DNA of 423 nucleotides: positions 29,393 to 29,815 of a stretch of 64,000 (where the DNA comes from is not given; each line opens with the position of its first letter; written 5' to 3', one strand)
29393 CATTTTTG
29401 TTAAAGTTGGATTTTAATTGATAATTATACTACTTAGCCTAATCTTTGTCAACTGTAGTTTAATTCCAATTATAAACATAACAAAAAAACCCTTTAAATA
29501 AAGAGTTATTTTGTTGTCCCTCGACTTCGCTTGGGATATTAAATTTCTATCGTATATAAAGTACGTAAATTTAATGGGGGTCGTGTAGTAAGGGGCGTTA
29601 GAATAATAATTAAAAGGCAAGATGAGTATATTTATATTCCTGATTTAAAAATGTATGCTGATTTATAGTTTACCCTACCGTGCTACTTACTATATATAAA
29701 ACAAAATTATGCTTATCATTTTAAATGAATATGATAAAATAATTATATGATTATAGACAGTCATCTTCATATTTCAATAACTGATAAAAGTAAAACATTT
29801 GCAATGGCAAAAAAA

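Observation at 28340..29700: Near-identical 133-bp direct repeats (3 mismatches) bracketing a single unknown gene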

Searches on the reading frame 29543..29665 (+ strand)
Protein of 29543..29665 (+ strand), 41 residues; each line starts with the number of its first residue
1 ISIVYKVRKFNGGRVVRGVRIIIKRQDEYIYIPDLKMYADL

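Call 44: search_protein_families(library=pfam, proteins=[window:29543-29665:+], max_evalue=10)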
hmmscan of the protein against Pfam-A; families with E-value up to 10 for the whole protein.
seq(41 aa): 0 families

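Call 49: find_homologous_proteins(query=A3, max_evalue=10)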
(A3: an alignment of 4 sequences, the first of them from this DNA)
Query A3 (4 sequences) (41 aa, profile of the alignment): 78 proteins with E <= 10 among 84 candidates.
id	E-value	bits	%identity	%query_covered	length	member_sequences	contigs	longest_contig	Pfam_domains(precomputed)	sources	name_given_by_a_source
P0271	4.1e-12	63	59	71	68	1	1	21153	-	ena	-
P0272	1.3e-9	55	65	63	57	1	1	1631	-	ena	-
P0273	1.8e-9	55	63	66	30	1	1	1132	-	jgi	jgi:hypothetical protein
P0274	1.9e-9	55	67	66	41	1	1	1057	-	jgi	-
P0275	2.7e-9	54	65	56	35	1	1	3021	-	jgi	-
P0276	3.2e-9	54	64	61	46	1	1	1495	-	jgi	-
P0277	3.2e-9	54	59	66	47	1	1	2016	-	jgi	-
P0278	3.2e-9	54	70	56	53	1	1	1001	-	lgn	-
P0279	5.0e-9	53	60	61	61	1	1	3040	-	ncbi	-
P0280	8.1e-9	52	65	56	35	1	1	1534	-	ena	-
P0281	1.3e-8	52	64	68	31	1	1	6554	-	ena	-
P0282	1.5e-8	52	64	61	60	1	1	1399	-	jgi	jgi:hypothetical protein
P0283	1.6e-8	52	64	61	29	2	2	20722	-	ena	-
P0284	2.3e-8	51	56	66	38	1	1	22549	-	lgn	-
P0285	3.2e-8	51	63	66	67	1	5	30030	-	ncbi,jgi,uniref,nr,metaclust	ncbi:MAG: hypothetical protein A3D59_01410 [Candidatus Wildermuthbacteria bacterium RIFCSPHIGHO2_02_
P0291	4.7e-8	50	61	68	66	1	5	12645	-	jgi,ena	-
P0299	1.2e-7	49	63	66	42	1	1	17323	-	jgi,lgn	-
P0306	3.9e-7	47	59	66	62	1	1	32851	-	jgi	-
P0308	7.4e-7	46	50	83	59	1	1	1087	-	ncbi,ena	-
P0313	1.9e-6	45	65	56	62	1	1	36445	-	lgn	-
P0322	1.0e-5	43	65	56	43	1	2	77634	-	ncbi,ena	-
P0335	4.8e-3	34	46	85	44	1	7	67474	-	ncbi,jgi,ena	-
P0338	8.8e-3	33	52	61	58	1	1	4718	-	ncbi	-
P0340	9.9e-2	30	54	63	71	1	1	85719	-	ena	-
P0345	5.9e-1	27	67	44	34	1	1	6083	-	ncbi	-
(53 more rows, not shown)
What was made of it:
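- On Micro-ORF module family defined here (core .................): The window peptide is the lead sequence of the alignment whose profile found 78 members (call 49).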

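Call 53: find_encoding_contigs(protein=P0285, flank=10000, max_places=5)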
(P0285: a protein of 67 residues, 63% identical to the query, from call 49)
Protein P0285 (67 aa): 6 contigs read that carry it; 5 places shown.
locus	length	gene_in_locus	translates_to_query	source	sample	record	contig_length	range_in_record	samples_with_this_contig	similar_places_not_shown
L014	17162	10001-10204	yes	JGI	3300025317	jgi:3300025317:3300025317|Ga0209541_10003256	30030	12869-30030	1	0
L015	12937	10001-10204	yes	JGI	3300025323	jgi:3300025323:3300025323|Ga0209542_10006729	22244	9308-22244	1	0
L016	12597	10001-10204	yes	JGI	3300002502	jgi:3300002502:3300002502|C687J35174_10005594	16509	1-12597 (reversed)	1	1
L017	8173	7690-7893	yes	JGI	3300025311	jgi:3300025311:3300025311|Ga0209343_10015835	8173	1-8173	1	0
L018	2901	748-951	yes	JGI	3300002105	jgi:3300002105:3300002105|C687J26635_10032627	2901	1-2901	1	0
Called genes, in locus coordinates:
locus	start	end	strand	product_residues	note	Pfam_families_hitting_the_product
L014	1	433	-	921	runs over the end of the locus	PF18915:DUF5667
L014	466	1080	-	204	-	PF18933:PsbP_2, PF01789:PsbP (weak)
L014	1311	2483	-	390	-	PF18915:DUF5667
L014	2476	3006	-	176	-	PF04542:Sigma70_r2, PF08281:Sigma70_r4_2, PF04545:Sigma70_r4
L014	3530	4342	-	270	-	-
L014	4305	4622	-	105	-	-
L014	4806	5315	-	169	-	-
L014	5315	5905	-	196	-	-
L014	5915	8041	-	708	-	PF00082:Peptidase_S8, PF04151:PPC (weak)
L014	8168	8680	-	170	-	-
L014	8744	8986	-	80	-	-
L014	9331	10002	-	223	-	PF00551:Formyl_trans_N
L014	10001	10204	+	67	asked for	-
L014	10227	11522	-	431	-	PF04909:Amidohydro_2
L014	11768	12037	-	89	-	-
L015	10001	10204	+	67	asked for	-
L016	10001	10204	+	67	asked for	-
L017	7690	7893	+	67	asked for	-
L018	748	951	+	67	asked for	-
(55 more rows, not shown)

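Call 54: find_encoding_contigs(protein=P0322, flank=10000, max_places=5)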
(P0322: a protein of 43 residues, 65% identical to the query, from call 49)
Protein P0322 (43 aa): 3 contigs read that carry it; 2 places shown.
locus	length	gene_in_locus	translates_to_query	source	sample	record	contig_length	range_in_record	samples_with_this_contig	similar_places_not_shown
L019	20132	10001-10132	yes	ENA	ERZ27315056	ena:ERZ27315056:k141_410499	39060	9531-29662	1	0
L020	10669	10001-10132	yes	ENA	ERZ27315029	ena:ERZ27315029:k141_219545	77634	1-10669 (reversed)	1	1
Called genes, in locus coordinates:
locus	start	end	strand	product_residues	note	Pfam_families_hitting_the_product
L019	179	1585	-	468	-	PF00133:tRNA-synt_1, PF01406:tRNA-synt_1e (weak), PF09334:tRNA-synt_1g, PF08264:Anticodon_1 (weak)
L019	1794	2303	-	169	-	PF02698:DUF218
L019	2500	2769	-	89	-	-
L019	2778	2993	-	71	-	PF01402:RHH_1 (weak)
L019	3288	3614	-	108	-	PF01906:YbjQ_1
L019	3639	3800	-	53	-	-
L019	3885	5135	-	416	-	-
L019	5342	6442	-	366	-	PF13784:Fic_N, PF02661:Fic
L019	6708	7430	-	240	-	PF02683:DsbD_TM, PF13386:DsbD_2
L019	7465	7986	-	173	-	-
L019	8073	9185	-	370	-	PF03773:ArsP_1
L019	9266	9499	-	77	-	PF13192:Thioredoxin_3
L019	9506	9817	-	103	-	PF12840:HTH_20 (faint), PF01022:HTH_5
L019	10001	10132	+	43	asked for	-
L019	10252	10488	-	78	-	-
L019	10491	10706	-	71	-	PF02604:PhdYeFM_antitox (weak)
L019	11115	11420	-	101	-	-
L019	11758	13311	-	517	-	PF02463:SMC_N, PF13175:AAA_15 (weak), PF13476:AAA_23 (weak), PF13304:AAA_21, PF13175:AAA_15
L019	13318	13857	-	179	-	-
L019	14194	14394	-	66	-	-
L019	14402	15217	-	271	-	-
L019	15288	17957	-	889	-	PF04851:ResIII, PF19778:RE_endonuc (faint), PF08722:Tn7_TnsA-like_N (faint)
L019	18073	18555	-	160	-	-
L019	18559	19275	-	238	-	PF12686:DUF3800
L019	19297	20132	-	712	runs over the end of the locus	PF01555:N6_N4_Mtase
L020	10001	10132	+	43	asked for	-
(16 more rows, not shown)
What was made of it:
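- Several contigs end shortly to the right of a copy (calls 53, 54).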

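Call 56: find_encoding_contigs(protein=P0335, flank=10000, max_places=6)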
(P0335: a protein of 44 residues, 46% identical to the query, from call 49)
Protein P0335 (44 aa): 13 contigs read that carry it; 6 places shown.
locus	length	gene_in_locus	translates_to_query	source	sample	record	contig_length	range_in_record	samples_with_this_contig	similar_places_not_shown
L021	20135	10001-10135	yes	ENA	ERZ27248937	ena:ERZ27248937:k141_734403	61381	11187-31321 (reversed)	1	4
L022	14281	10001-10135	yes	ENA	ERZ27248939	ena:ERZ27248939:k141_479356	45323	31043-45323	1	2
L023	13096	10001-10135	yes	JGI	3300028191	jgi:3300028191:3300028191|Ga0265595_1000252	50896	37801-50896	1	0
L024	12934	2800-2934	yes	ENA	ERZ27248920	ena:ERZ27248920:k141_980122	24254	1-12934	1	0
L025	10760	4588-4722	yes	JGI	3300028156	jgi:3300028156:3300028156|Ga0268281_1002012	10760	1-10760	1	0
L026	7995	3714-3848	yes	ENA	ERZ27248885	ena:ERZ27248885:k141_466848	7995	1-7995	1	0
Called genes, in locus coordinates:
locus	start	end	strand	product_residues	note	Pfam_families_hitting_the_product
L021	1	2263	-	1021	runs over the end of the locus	PF00580:UvrD-helicase, PF01443:Viral_helicase1 (faint), PF13245:AAA_19, PF13538:UvrD_C_2 (faint), PF13361:UvrD_C, PF12705:PDDEXK_1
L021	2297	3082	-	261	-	PF01026:TatD_DNase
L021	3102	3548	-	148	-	PF08211:dCMP_cyt_deam_2, PF00383:dCMP_cyt_deam_1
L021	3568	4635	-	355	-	PF01926:MMR_HSR1, PF02421:FeoB_N (weak), PF06071:YchF-GTPase_C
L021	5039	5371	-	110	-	PF13192:Thioredoxin_3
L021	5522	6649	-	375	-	PF13433:Peripla_BP_5, PF13458:Peripla_BP_6, PF01094:ANF_receptor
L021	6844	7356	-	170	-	PF02698:DUF218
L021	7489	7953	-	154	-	PF03073:TspO_MBR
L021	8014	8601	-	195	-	-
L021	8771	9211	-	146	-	PF14213:DUF4325 (weak)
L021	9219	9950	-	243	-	PF00376:MerR, PF12728:HTH_17 (weak), PF13411:MerR_1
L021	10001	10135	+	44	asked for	-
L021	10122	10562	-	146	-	-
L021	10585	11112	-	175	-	PF04480:DUF559 (weak)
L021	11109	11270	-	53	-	-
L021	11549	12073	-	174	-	-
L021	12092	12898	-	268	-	PF01555:N6_N4_Mtase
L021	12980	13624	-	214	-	PF01726:LexA_DNA_bind, PF00717:Peptidase_S24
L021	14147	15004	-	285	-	-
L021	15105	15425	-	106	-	-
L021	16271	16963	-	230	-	-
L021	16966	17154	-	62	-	-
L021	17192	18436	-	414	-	PF00579:tRNA-synt_1b, PF22421:SYY_C-terminal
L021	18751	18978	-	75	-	-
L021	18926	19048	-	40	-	-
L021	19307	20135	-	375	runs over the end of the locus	PF13784:Fic_N, PF02661:Fic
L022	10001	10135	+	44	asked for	-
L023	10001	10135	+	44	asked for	-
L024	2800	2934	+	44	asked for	-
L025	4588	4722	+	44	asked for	-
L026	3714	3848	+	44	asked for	-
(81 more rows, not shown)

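Call 57: find_encoding_contigs(protein=P0306, flank=10000, max_places=3)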
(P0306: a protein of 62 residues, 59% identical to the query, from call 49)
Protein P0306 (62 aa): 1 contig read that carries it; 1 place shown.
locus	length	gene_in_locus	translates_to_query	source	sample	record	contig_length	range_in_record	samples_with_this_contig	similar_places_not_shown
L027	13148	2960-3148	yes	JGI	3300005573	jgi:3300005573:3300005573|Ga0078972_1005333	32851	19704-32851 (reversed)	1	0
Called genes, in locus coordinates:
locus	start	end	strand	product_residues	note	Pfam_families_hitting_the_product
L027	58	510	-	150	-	-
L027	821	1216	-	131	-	-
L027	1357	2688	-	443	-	-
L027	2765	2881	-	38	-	-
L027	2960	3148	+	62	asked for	-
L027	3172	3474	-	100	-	-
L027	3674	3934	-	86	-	-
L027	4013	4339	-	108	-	-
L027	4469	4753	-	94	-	-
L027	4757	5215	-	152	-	-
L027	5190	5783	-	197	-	PF00565:SNase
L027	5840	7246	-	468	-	PF00188:CAP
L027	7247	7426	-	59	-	PF12728:HTH_17, PF13411:MerR_1, PF00376:MerR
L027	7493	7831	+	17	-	-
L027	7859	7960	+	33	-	-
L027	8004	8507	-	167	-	-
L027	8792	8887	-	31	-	PF01476:LysM (weak)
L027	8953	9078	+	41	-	-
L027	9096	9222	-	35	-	-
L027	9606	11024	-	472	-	PF00749:tRNA-synt_1c, PF19269:Anticodon_2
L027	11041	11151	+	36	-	-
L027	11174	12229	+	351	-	-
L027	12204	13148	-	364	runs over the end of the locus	PF00768:Peptidase_S11, PF02113:Peptidase_S13 (weak), PF13354:Beta-lactamase2 (weak)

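Call 62: search_protein_families(library=ncbifam, proteins=[P0271, P0285, P0299], max_evalue=10)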
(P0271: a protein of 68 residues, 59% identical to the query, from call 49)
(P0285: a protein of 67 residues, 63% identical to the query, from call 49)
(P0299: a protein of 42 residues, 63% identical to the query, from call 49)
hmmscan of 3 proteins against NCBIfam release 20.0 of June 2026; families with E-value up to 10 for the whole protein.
P0271 (68 aa): 0 families

P0285 (67 aa): 0 families

P0299 (42 aa): 0 families

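Call 63: search_protein_families(library=phrogs, proteins=[P0271, P0285, P0299], max_evalue=10)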
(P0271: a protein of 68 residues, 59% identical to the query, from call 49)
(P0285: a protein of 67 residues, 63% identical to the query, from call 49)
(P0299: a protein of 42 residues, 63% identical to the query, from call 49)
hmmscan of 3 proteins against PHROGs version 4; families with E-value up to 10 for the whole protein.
P0271 (68 aa): 0 families

P0285 (67 aa): 0 families

P0299 (42 aa): 1 family
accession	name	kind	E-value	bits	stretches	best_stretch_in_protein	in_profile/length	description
phrog_2649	-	lysis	0.48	11.2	1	4-30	26-52/261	endolysin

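Call 72: find_encoding_contigs(protein=P0340, flank=10000, max_places=3)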
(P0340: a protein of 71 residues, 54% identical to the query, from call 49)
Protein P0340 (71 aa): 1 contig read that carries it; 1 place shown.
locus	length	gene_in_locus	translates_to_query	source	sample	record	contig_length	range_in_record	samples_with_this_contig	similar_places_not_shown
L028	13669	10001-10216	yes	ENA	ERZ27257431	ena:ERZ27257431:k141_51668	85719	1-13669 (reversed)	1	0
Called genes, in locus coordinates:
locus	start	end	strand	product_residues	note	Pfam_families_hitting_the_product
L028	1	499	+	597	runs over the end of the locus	-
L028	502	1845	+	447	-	-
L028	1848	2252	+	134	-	-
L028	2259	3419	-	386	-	PF13439:Glyco_transf_4, PF20706:GT4-conflict, PF00534:Glycos_transf_1, PF13692:Glyco_trans_1_4, PF13524:Glyco_trans_1_2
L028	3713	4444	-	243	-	PF01479:S4, PF00849:PseudoU_synth_2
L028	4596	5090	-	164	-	PF00588:SpoU_methylase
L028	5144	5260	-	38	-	-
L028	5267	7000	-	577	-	PF00664:ABC_membrane, PF02463:SMC_N (faint), PF00005:ABC_tran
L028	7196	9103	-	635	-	-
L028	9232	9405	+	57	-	-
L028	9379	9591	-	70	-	-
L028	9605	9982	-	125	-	-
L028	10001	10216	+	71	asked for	-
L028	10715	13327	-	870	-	PF00270:DEAD (faint), PF04851:ResIII, PF27159:HI_1054_N, PF27365:HI_1054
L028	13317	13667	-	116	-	?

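Call 73: find_encoding_contigs(protein=P0313, flank=10000, max_places=3)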
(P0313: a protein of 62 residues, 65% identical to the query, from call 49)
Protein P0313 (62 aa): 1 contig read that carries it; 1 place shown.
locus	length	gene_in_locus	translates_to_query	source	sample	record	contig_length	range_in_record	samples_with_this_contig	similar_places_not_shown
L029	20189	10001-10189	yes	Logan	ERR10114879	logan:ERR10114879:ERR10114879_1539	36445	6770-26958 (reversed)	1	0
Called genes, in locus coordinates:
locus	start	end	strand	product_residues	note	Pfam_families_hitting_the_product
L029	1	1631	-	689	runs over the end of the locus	PF19335:HMBD, PF00122:E1-E2_ATPase, PF00702:Hydrolase, PF12710:HAD (weak), PF08282:Hydrolase_3 (faint)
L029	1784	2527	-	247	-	PF02535:Zip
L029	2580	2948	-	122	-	PF06262:Zincin_1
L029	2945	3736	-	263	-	PF13529:Peptidase_C39_2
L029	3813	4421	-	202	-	PF01569:PAP2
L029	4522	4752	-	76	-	PF00313:CSD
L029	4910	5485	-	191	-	-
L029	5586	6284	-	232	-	-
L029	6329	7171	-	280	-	PF13489:Methyltransf_23 (weak), PF05175:MTS (weak), PF01209:Ubie_methyltran (weak), PF08241:Methyltransf_11, PF08242:Methyltransf_12, PF13649:Methyltransf_25, PF13847:Methyltransf_31, PF05148:Methyltransf_8 (weak)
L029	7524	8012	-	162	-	PF00583:Acetyltransf_1, PF13673:Acetyltransf_10, PF13508:Acetyltransf_7, PF08445:FR47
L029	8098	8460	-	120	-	-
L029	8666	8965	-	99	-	-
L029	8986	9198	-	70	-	PF08843:AbiEii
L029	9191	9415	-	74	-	-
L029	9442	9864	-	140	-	-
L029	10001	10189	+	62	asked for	-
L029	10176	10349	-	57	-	PF23447:DUF7128 (weak)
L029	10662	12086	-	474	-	PF01420:Methylase_S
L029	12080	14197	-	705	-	PF04313:HSDR_N (faint), PF13588:HSDR_N_2, PF07669:Eco57I (faint), PF02384:N6_Mtase, PF01170:UPF0020 (faint)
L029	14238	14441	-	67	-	PF12728:HTH_17, PF13411:MerR_1, PF00376:MerR (weak)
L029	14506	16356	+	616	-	-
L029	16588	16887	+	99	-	PF04542:Sigma70_r2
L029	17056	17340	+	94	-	PF18903:DUF5659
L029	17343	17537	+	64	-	-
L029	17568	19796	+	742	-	PF13155:Toprim_2, PF13662:Toprim_4 (weak), PF27228:MTBMA_p00010_2nd (weak)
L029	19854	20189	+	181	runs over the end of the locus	-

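Call 79: find_encoding_contigs(protein=P0291, flank=10000, max_places=6)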
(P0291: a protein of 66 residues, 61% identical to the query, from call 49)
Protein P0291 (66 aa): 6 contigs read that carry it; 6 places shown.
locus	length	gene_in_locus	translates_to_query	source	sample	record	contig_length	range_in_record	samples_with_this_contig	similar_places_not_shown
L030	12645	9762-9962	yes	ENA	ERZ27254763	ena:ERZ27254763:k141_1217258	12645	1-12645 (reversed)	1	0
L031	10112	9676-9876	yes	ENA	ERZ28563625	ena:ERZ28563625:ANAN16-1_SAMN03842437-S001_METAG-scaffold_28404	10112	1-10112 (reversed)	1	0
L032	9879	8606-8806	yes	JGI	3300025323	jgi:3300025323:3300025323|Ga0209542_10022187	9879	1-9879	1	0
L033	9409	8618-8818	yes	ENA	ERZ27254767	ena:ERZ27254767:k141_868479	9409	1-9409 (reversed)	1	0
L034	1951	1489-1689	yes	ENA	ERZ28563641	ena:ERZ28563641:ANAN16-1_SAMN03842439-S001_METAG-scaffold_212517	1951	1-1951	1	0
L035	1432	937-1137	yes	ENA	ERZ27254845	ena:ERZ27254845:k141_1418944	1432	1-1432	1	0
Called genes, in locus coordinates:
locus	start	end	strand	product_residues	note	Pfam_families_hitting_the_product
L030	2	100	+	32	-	?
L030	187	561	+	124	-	PF00072:Response_reg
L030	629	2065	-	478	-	PF00932:LTD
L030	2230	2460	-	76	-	-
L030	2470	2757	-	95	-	-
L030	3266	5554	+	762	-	PF03477:ATP-cone, PF17975:RNR_Alpha, PF21995:RNR-II_ins_dom (weak), PF02867:Ribonuc_red_lgC (faint)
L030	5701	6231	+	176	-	PF01931:NTPase_I-T (weak)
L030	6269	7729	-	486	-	PF01212:Beta_elim_lyase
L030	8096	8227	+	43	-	-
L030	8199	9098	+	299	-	-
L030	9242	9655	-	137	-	-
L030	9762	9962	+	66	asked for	-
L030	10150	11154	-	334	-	-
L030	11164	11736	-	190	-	PF07681:DoxX (faint)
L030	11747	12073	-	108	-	PF02635:DsrE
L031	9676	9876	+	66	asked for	-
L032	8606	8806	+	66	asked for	-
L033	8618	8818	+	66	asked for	-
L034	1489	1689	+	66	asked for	-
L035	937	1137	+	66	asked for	-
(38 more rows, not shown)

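Call 80: search_protein_families(library=padloc, proteins=[L019:11758-13311:-, L019:13318-13857:-, L019:14402-15217:-, L028:10715-13327:-, L027:1357-2688:-, L021:10122-10562:-, L029:9442-9864:-], max_evalue=0.001)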
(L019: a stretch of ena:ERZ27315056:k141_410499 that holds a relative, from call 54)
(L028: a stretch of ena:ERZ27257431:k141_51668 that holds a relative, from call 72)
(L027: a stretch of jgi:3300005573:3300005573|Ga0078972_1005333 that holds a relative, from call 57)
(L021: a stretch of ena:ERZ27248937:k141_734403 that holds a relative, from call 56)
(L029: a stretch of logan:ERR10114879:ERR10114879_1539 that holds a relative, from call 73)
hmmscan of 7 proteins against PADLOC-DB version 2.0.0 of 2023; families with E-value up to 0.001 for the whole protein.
L019:11758-13311:- (517 aa): 87 families (the best 25 are shown)
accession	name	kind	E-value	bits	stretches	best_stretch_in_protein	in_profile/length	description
PDLC02981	AriAB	-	1.6e-38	130.9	2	208-483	300-564/694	-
PDLC00289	PtuA1|PtuA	-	1.1e-20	72.1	1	1-287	1-292/404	AAA ATPase domain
PDLC02979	AriA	-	2.5e-19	68.3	2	60-286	152-372/373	-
PDLC00271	PtuA1|PtuA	-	3.4e-17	61.1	2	198-292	228-327/421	AAA ATPase domain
PDLC04135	mad3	-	6.5e-17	60.1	1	2-290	1-331/374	mads_3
PDLC02980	AriA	-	9.9e-17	59.8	1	28-286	2-302/304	-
PDLC02913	ATPase_I-A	-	5.6e-16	56.7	2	85-283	214-403/508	-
PDLC00278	PtuA1|PtuA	-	3.5e-15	54.2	2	1-58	1-56/436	AAA ATPase domain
PDLC00284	PtuA1|PtuA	-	5.5e-15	53.2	2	87-288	233-436/545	AAA ATPase domain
PDLC00299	PtuA1|PtuA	-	2.6e-14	51.1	2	127-283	251-417/535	AAA ATPase domain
PDLC02358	Old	-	7.1e-14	49.5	2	241-377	284-421/578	Old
PDLC02914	ATPase-Toprim_I-B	-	7.4e-14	49.8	1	1-497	1-423/443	-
PDLC02335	AbiLi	-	1.2e-13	48.8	1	5-292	52-243/326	AbiLi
PDLC03878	NsnB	-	2.4e-13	48.6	1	4-290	3-284/345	-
PDLC00290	PtuA1|PtuA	-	1.2e-12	45.9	1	194-294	223-320/414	AAA ATPase domain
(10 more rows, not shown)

L019:13318-13857:- (179 aa): 0 families

L019:14402-15217:- (271 aa): 0 families

L028:10715-13327:- (870 aa): 1 family
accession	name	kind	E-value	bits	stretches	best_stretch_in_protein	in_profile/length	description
PDLC03651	REase_III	-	1.6e-138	461.2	1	21-867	23-859/873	Type III restriction enzyme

L027:1357-2688:- (443 aa): 0 families

L021:10122-10562:- (146 aa): 4 families
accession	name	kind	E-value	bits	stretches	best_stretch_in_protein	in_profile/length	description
PDLC04919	PDC-S13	-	4.4e-42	142.2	1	3-136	139-276/281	-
PDLC04918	PDC-S13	-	4.8e-36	122.8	1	7-129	80-206/214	-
PDLC03083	Specificity_I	-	6.8e-30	101.8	1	10-136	144-276/717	Type I specificity subunit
PDLC04920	PDC-S13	-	3.9e-08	31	1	16-133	160-280/286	-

L029:9442-9864:- (140 aa): 0 families
